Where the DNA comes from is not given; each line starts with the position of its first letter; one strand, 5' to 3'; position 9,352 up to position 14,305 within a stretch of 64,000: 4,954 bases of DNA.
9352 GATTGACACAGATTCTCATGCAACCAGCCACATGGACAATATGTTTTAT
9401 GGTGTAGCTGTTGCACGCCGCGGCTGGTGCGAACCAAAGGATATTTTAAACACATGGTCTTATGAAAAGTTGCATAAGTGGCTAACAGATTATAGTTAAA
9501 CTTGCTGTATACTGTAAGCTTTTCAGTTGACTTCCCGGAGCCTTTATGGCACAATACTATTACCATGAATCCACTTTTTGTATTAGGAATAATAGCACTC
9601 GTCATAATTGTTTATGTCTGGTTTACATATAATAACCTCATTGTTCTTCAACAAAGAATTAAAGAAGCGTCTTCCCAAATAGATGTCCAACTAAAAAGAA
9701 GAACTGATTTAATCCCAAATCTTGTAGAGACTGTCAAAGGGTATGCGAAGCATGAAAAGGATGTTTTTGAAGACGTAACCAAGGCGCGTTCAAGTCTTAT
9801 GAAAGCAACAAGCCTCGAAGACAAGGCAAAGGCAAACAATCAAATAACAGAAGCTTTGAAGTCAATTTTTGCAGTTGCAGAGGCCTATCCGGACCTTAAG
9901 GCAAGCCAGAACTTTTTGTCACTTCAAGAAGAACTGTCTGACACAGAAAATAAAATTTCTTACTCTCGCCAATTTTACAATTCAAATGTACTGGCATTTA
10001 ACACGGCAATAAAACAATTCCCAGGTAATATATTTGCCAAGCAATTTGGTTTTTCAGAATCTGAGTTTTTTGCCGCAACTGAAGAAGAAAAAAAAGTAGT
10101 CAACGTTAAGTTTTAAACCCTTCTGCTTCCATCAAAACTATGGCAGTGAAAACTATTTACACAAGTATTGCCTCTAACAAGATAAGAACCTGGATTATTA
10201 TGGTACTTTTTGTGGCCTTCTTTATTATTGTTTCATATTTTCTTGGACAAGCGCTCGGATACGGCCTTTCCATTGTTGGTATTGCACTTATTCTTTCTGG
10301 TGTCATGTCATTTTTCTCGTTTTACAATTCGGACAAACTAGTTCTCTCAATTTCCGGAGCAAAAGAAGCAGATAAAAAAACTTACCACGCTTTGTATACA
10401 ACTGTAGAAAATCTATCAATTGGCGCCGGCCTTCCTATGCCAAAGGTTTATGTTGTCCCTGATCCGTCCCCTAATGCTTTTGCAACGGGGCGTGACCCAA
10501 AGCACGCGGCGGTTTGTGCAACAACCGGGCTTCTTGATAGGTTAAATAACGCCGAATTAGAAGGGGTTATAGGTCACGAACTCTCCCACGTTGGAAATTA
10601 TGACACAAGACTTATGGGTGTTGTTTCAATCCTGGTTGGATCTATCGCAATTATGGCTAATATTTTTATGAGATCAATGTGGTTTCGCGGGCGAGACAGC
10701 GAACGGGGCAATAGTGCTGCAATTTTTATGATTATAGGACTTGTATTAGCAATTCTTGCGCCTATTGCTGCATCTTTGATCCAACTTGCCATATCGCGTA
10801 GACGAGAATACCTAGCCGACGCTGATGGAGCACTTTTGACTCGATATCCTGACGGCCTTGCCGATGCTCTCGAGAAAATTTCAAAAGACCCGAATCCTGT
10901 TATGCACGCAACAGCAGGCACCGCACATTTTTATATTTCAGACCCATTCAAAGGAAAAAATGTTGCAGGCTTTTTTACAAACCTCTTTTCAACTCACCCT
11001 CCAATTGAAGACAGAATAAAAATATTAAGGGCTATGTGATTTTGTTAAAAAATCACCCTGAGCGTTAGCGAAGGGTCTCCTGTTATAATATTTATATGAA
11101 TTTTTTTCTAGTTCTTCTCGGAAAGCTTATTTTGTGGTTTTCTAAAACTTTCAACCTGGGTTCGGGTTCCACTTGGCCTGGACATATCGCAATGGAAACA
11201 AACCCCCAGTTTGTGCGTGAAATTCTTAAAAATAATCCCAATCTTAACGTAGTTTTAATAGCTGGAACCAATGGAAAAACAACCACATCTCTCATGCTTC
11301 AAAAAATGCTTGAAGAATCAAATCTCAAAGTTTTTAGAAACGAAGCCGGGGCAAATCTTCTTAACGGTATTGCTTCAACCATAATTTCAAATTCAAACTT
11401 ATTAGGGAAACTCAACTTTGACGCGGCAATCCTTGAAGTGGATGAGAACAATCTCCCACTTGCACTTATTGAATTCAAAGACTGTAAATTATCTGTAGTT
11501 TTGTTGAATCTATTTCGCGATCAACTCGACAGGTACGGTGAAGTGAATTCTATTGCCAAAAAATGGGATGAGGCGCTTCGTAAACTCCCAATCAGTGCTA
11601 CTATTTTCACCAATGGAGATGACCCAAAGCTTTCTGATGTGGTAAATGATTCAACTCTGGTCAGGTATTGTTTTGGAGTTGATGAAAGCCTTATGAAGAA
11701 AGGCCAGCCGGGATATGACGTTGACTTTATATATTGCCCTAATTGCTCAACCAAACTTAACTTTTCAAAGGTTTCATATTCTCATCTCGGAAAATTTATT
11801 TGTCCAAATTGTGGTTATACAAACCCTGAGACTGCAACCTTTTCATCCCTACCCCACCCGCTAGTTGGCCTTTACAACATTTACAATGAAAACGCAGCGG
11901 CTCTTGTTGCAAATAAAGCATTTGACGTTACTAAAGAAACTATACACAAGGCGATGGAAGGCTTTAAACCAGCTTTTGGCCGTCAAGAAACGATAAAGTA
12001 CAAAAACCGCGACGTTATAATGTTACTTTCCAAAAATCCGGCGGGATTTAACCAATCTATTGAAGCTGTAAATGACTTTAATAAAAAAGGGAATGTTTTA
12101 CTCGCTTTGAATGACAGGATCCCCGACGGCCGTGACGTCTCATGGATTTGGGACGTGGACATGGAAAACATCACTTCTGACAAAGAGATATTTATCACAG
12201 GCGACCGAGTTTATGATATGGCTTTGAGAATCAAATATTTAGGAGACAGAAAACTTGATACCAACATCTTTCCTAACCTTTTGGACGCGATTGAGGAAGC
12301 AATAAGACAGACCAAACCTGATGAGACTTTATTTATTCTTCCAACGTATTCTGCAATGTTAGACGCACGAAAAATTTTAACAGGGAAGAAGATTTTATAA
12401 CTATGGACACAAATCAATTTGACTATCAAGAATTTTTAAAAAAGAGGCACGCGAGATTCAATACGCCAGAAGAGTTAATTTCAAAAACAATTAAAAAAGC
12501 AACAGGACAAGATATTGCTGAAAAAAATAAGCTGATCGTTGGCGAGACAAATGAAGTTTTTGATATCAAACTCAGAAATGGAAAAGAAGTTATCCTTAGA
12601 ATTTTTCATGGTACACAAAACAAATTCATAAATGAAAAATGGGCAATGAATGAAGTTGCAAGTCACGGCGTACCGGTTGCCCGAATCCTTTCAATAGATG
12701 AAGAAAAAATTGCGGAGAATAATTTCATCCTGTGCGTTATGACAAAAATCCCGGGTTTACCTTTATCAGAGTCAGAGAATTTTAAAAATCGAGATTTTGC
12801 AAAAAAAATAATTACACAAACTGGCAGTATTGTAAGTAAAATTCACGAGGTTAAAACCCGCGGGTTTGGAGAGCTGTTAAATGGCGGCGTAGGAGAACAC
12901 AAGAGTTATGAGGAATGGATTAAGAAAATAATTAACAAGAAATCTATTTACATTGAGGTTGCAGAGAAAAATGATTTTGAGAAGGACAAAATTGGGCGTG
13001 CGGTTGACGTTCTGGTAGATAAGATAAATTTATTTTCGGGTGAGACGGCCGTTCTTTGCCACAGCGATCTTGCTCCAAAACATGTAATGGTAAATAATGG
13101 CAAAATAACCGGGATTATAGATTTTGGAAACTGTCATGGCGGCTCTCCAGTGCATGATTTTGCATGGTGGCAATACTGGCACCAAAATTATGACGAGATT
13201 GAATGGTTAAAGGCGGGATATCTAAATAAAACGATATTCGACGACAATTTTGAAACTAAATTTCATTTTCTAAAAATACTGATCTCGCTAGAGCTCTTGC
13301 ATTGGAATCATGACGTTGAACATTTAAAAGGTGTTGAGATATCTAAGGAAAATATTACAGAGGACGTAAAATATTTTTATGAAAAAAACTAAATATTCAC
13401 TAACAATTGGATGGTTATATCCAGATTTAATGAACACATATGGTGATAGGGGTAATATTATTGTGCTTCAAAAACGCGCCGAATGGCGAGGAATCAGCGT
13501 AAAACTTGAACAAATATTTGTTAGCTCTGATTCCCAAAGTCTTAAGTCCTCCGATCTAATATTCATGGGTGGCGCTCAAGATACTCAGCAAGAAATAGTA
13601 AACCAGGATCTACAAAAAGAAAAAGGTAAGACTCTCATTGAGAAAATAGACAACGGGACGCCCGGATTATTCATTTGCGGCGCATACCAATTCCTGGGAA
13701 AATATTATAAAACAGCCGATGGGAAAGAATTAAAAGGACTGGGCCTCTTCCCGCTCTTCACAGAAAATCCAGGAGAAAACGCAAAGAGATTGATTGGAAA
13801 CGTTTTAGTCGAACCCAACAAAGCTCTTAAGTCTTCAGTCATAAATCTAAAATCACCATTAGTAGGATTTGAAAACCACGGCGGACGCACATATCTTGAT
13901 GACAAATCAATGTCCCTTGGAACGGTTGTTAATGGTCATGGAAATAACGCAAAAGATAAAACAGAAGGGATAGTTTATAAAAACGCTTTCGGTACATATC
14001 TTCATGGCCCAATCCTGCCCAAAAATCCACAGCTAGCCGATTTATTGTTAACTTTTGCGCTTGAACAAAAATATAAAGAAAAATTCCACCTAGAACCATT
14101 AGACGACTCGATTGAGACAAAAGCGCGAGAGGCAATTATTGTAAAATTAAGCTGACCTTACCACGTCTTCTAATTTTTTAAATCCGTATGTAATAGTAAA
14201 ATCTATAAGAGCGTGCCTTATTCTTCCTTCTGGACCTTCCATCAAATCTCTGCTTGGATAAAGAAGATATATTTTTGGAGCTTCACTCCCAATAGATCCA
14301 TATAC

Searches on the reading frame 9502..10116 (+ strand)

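Call 69: search_protein_families(library=pfam, proteins=[window:9502-10116:+], max_evalue=0.0001)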
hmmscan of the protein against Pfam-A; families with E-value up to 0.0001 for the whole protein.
window:9502-10116:+ (204 aa): 2 families
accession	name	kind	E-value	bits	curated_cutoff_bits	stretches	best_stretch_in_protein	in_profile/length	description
PF04011.17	LemA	-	5.2e-62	208.5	26.2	1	57-204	2-149/149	LemA family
PF25474.1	TPR_TmcB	-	3.4e-06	27.4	27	1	44-110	57-123/125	TmcB, TPR repeats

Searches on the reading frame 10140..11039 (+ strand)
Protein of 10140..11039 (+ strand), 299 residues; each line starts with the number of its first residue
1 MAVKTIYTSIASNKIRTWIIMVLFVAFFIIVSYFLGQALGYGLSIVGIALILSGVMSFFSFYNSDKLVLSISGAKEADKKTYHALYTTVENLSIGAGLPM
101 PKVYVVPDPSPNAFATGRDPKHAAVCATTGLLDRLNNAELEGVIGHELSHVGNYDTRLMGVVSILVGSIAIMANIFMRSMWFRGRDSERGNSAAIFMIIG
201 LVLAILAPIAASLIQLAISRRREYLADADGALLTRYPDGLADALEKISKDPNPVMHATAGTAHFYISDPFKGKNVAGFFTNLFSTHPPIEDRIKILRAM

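Call 69: search_protein_families(library=pfam, proteins=[window:10140-11039:+], max_evalue=0.0001)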
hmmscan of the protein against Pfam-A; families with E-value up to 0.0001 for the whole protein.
window:10140-11039:+ (299 aa): 1 family
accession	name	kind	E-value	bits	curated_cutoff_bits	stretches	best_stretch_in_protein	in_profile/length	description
PF01435.24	Peptidase_M48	-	4.5e-31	108.5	20.3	1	85-298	7-184/186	Peptidase family M48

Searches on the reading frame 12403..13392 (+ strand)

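Call 9: search_protein_families(library=pfam, proteins=[window:12403-13392:+], max_evalue=0.0001)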
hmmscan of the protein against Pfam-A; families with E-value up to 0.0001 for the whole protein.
window:12403-13392:+ (329 aa): 2 families
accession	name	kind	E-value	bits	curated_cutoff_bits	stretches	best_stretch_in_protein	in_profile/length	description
PF01636.29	APH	-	4.1e-21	76.3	23.2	1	47-264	8-218/239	Phosphotransferase enzyme family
PF01633.27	Choline_kinase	-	3.7e-08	33.5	29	1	46-254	6-201/300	Choline/ethanolamine kinase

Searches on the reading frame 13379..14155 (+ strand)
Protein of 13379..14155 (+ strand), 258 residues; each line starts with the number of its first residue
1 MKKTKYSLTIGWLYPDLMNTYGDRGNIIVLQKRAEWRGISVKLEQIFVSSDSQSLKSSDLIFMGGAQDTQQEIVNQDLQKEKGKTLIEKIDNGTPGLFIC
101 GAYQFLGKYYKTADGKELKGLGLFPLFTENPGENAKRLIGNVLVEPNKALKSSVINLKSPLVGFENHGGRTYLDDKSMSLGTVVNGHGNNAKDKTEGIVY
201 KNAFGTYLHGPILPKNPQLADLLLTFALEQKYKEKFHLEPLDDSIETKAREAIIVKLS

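Call 9: search_protein_families(library=pfam, proteins=[window:13379-14155:+], max_evalue=0.0001)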
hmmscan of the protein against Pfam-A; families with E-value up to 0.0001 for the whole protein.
window:13379-14155:+ (258 aa): 1 family
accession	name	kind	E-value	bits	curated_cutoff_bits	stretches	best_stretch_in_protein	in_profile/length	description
PF07685.20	GATase_3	-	3.8e-35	121.7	27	1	9-216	1-195/196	CobB/CobQ-like glutamine amidotransferase domain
